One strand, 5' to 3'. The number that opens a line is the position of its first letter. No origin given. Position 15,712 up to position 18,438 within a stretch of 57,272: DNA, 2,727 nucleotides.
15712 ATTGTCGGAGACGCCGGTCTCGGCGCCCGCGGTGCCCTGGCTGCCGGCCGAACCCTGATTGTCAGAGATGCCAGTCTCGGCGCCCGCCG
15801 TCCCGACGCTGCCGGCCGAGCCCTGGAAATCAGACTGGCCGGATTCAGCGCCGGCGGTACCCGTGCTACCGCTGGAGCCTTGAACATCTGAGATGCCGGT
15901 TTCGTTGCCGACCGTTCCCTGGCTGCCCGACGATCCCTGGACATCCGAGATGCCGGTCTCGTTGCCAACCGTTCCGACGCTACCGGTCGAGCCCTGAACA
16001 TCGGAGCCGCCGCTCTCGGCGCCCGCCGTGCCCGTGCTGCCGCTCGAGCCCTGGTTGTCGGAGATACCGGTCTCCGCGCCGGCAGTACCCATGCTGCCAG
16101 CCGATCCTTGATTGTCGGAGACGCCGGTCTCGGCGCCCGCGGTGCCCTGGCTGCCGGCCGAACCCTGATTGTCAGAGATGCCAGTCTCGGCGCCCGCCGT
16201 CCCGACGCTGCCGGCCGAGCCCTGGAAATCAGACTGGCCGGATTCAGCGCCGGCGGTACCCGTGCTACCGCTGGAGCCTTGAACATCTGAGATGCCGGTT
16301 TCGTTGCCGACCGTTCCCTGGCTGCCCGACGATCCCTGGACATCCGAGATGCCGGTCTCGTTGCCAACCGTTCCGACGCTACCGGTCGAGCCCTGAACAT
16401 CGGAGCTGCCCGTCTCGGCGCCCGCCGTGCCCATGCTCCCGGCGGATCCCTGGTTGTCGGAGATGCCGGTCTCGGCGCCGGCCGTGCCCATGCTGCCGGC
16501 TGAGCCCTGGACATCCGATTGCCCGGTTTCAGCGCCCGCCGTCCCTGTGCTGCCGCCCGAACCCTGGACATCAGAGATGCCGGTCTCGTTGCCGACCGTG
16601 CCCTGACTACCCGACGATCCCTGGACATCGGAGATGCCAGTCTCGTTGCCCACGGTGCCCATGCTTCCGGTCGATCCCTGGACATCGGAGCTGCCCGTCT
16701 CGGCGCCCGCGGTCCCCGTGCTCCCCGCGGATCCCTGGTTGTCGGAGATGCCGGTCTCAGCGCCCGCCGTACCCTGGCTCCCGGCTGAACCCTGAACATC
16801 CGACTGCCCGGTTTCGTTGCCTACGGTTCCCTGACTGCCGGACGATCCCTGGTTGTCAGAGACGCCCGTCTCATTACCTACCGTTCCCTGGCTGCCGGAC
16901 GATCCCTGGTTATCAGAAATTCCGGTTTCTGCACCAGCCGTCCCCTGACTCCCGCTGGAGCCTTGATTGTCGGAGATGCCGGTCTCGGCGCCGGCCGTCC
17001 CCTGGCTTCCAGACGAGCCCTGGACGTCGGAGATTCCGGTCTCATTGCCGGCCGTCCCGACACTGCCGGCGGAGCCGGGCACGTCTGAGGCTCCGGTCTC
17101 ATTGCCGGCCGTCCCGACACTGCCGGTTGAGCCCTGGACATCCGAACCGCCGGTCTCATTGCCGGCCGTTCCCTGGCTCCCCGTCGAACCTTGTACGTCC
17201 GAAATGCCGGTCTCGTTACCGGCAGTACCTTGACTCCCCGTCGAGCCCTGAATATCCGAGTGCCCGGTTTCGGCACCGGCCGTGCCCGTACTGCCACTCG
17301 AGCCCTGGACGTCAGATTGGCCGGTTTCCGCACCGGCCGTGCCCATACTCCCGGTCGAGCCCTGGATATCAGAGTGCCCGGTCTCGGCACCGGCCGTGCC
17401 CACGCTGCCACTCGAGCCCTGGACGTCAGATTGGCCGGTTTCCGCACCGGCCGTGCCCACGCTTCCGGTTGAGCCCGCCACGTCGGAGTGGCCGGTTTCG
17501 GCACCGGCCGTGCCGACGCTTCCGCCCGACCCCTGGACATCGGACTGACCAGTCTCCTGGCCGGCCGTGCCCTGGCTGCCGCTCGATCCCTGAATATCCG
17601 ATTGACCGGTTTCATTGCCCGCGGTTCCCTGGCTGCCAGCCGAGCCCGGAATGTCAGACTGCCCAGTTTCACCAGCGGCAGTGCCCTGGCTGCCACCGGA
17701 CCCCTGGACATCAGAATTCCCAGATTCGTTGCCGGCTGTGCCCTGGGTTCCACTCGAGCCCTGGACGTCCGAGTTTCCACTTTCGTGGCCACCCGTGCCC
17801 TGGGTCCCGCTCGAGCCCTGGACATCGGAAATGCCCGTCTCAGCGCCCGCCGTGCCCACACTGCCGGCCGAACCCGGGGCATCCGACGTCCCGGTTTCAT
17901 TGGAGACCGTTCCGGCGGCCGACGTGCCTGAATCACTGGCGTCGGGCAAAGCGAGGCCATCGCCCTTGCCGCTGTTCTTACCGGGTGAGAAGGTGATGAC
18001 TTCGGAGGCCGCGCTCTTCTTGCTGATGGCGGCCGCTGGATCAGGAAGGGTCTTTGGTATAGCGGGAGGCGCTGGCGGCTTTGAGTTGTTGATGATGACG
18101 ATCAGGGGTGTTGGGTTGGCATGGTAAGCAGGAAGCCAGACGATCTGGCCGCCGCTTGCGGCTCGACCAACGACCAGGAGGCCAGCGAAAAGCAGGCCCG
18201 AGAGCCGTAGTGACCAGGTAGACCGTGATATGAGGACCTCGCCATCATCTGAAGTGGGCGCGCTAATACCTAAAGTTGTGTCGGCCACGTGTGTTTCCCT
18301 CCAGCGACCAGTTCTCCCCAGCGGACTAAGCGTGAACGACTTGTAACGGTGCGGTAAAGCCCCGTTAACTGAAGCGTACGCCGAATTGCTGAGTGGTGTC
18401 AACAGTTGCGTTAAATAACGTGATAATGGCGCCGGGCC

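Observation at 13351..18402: Giant polyanionic surface protein: about 76 tandem 19-aa repeats with an ice-nucleation-protein-like GSTGTAG core, anchored by a LAxTG signal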

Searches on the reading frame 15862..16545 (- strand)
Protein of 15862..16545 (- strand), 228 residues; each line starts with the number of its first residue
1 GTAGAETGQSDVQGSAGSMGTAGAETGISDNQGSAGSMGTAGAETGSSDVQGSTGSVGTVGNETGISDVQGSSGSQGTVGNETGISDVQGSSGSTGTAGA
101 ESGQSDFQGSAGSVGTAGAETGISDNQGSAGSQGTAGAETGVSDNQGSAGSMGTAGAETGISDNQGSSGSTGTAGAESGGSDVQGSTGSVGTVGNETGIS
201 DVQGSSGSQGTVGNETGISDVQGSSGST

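Call 38: predict_structure(alignment_id=A3)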
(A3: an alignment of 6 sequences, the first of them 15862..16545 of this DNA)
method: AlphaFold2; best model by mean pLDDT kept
length: 228 residues; sequences in the alignment: 6
mean_pLDDT: 58.7   pTM: 0.53
mean pLDDT of the five models: 58.7, 57.2, 54.7, 52.1, 49.6
residues with pLDDT >= 90: 0; 70-90: 3; 50-70: 202; < 50: 23
segments of 3 or more residues with pLDDT < 50: 15-18, 25-27, 34-36
pLDDT, mean of each block of 10 residues (from residue 1): 50 52 52 52 55 57 59 59 60 60 63 62 62 62 61 60 60 60 60 60 62 61 60
secondary structure, 60 per line:
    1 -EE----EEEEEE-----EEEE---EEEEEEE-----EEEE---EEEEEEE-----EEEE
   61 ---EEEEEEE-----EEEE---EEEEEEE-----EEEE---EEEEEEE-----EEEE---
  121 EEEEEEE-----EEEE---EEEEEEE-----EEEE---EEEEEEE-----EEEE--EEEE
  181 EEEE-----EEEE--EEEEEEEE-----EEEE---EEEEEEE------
elements in order: E8-13 E19-22 E26-32 E38-41 E45-51 E57-60 E64-70 E76-79 E83-89 E95-98 E102-108 E114-117 E121-127 E133-136 E140-146 E152-155 E159-165 E171-174 E177-184 E190-193 E196-203 E209-212 E216-222
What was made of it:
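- One AlphaFold2 run did give a periodic beta model (call 38). AlphaFold2 with internal-repeat rows gives strictly periodic 7- and 4-residue strands per unit, with pTM 0.53 (call 38).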

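Call 42: fold_search(model_id=the predicted structure, library=pdb)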
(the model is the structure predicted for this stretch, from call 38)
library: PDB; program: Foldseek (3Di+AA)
matches with E <= 10: 76; with E <= 0.001: 0
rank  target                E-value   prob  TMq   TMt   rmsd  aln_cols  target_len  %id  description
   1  1k5c                  2.2e-01  0.13  0.26  0.20  13.6       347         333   10  Endopolygalacturonase I from Stereum purpureum at 0.96 A resolution (released 2002-06-05)
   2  6kvh                  3.2e-01  0.08  0.24  0.19  13.3       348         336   14  The mutant crystal structure of endo-polygalacturonase (T284A) from Talaromyces leycettanus JCM 12802 (released 2020-09-09)
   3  3h09_A                4.4e-01  0.38  0.38  0.12  11.3       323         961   11  The structure of Haemophilus influenzae IgA1 protease (released 2009-04-21)
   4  7e56                  5.7e-01  0.04  0.18  0.14  14.6       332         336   13  The mutant crystal structure of endo-polygalacturonase (T316C/G344C) from Talaromyces leycettanus JCM 12802 (released 2021-08-25)
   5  2pyh_B                6.0e-01  0.18  0.35  0.26  10.6       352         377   12  Azotobacter vinelandii Mannuronan C-5 epimerase AlgE4 A-module complexed with mannuronan trisaccharide (released 2008-05-27)
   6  8ikw_B                6.4e-01  0.08  0.25  0.19  13.2       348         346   13  A complex structure of PGIP-PG (released 2024-02-07)
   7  3ak5_D                1.0e+00  0.07  0.25  0.11  11.8       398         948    8  Hemoglobin protease (Hbp) passenger missing domain-2 (released 2010-10-06)
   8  5gkd_A                1.0e+00  0.05  0.23  0.11  14.3       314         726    8  Structure of PL6 family alginate lyase AlyGC (released 2017-02-08)
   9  3h09_B                1.1e+00  0.25  0.41  0.13  11.4       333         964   10  The structure of Haemophilus influenzae IgA1 protease (released 2009-04-21)
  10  4q1q_A                1.2e+00  0.09  0.32  0.28  10.6       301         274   16  Crystal structure of TibC-catalyzed hyper-glycosylated TibA55-350 fragment (released 2014-09-17)
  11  7xzb_A                1.2e+00  0.06  0.24  0.16  12.4       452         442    5  Mutant (Y242A) of the N-terminal domain of fucoidan lyase FdlA (released 2022-09-28)
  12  2zu0_A                1.2e+00  0.04  0.19  0.12  16.1       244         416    9  Crystal structure of SufC-SufD complex involved in the iron-sulfur cluster biosynthesis (released 2009-03-10)
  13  6kve                  1.3e+00  0.08  0.27  0.20  12.6       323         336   13  Crystal structure of a GH28 endo-polygalacturonase from Talaromyces leycettanus JCM 12802 (released 2020-09-09)
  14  5awf_E                1.3e+00  0.02  0.16  0.11  17.2       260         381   12  Crystal structure of SufB-SufC-SufD complex from Escherichia coli (released 2015-11-11)
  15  3ak5_C                1.4e+00  0.20  0.42  0.14   9.9       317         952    9  Hemoglobin protease (Hbp) passenger missing domain-2 (released 2010-10-06)
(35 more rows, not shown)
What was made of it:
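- All Foldseek neighbours are parallel beta-helices (call 42).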

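Call 49: search_solved_structures(query=A3, max_evalue=10, show_alignments=2)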
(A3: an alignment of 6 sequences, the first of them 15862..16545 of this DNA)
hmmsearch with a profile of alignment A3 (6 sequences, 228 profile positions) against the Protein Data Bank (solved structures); distinct sequences matched with E-value up to 10: 2.
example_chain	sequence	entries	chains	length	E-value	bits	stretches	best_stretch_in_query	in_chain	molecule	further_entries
7n85_A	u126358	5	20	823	0.0041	19.6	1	26-186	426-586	Nucleoporin NSP1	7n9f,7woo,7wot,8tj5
4xij_A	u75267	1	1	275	3.6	10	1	27-110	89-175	Shikimate 5-dehydrogenase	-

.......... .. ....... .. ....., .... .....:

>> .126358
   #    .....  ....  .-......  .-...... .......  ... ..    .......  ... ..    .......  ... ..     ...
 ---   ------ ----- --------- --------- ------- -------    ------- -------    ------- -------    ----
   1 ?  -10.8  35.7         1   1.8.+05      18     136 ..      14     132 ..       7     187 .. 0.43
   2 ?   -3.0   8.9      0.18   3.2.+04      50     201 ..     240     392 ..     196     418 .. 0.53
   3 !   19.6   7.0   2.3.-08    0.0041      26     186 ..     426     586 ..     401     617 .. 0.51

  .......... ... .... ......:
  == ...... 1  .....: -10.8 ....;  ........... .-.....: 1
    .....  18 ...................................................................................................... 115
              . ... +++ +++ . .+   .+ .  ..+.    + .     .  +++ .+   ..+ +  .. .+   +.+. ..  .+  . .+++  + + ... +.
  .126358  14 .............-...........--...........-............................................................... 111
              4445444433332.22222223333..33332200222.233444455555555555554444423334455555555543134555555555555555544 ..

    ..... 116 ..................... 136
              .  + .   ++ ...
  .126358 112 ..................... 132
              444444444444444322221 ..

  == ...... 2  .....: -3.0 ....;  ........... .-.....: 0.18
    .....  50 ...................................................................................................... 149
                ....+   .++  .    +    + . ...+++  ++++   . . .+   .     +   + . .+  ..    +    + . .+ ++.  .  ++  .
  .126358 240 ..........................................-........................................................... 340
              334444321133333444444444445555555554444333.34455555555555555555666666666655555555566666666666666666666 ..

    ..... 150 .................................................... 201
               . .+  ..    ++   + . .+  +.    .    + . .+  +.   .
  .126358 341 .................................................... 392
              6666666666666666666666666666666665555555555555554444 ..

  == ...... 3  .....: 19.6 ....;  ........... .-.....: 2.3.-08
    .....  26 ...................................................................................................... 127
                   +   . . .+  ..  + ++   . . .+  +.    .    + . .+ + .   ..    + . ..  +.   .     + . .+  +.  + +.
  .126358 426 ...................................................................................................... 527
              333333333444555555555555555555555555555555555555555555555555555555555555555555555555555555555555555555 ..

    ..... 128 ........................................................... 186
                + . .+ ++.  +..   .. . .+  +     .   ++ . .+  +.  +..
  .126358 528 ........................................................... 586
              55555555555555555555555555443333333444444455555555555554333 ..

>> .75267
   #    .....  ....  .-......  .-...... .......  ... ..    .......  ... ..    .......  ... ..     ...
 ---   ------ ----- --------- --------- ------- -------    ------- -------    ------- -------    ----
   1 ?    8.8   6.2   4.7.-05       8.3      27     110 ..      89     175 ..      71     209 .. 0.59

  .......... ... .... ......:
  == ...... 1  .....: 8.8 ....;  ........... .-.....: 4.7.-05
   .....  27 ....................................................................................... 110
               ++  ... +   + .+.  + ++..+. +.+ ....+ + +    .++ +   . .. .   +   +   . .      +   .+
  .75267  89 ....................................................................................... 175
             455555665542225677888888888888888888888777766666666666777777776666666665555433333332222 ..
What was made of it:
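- On Calcium-binding beta-roll / 19-residue ice-binding beta-helix: The PDB profile search returned only Nsp1 FG repeats (E=0.004, compositional) and one chance hit (call 49).
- Closest known: Calcium-bound 19-residue beta-helix of the Marinomonas ice-binding adhesin. Different: A PDB profile search returned no such chain (call 49).
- Tried and rejected: PDB sequence profile: nothing meaningful (call 49).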

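Call 72: search_protein_families(library=ncbifam, proteins=[window:15862-16545:-], max_evalue=10)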
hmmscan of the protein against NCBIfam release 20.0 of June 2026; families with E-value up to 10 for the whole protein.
window:15862-16545:- (228 aa): 3 families
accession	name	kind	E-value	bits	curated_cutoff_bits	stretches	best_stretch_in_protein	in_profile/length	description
NF038329.2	gly_rich_SclB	equivalog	4.4e-08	32.5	325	1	6-215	121-327/442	LPXTG-anchored collagen-like adhesin Scl2/SclB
NF046116.1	adhesin_Lcl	equivalog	4.6e-07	28.7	500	1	6-216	76-274/431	collagen-like adhesin Lcl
NF046024.1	ZmpD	exception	0.021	12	3000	1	43-171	237-329/1812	zinc metalloprotease D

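Call 73: search_protein_families(library=pfam, proteins=[window:15862-16545:-], max_evalue=10)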
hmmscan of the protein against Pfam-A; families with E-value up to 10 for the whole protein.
window:15862-16545:- (228 aa): 0 families

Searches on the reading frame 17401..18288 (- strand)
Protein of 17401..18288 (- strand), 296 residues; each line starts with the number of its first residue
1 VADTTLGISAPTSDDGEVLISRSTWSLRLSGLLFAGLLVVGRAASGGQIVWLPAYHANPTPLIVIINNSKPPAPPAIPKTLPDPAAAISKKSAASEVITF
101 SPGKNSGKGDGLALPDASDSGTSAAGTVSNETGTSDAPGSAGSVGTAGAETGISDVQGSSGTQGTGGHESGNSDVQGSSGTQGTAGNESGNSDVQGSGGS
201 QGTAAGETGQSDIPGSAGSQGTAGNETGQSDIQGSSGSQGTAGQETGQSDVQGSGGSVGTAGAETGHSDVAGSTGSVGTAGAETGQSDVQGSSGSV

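Call 69: predict_structure(alignment_id=A5)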
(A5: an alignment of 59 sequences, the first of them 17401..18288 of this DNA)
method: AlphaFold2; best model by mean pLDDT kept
length: 296 residues; sequences in the alignment: 59
mean_pLDDT: 51.0   pTM: 0.20
mean pLDDT of the five models: 51.0, 49.6, 46.6, 44.7, 43.9
residues with pLDDT >= 90: 1; 70-90: 21; 50-70: 102; < 50: 172
segments of 3 or more residues with pLDDT < 50: 1-3, 67-69, 88-93, 102-104, 141-181, 183-186, 188-193, 195-266, 271-283
pLDDT, mean of each block of 10 residues (from residue 1): 52 54 66 88 61 64 56 69 53 52 54 56 52 50 42 44 39 43 44 43 41 44 41 42 41 42 46 43 51 58
secondary structure, 60 per line:
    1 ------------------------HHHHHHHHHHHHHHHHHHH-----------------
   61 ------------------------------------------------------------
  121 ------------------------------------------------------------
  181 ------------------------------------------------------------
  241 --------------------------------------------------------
elements in order: H25-43
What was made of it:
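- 18160..18216 (-): Hydrophobic helix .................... The 13-residue core is flanked by Arg, followed by a probable signal-peptidase site AAS|GG. AlphaFold2 helix 25-43, block pLDDT 88 (call 69).
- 17914..18159 (-): Conserved extracellular N-terminal module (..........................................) plus a short linker. Not predicted to fold (pLDDT 52-69, call 69).
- Checked: N-terminus: AlphaFold2 predicts a helix at residues 25-43 with block pLDDT 88 (call 69).
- The N-terminal helix is confident in AlphaFold2 (call 69). Nine units in their native context, run with the real family alignment, are predicted as coil (call 69). The same units in native context are predicted as coil at pLDDT about 42 (call 69).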

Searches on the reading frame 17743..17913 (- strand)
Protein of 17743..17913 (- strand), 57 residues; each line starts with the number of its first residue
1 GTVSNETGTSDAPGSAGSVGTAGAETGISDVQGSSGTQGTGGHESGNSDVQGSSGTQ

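Call 40: search_protein_representatives(alignment_id=A2)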
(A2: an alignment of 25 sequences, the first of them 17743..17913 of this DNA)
Query: 25 sequences, 57 profile positions. Proteins with E-value up to 0.001 (for the whole library): 3; up to 1e-10: 0; up to 1e-30: 0. The best 3 are listed.
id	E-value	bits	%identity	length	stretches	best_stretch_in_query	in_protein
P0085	4.3e-10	55.5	-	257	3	3-56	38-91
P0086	5.9e-08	48.6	-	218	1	1-54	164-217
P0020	5.2e-05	39.2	-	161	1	1-42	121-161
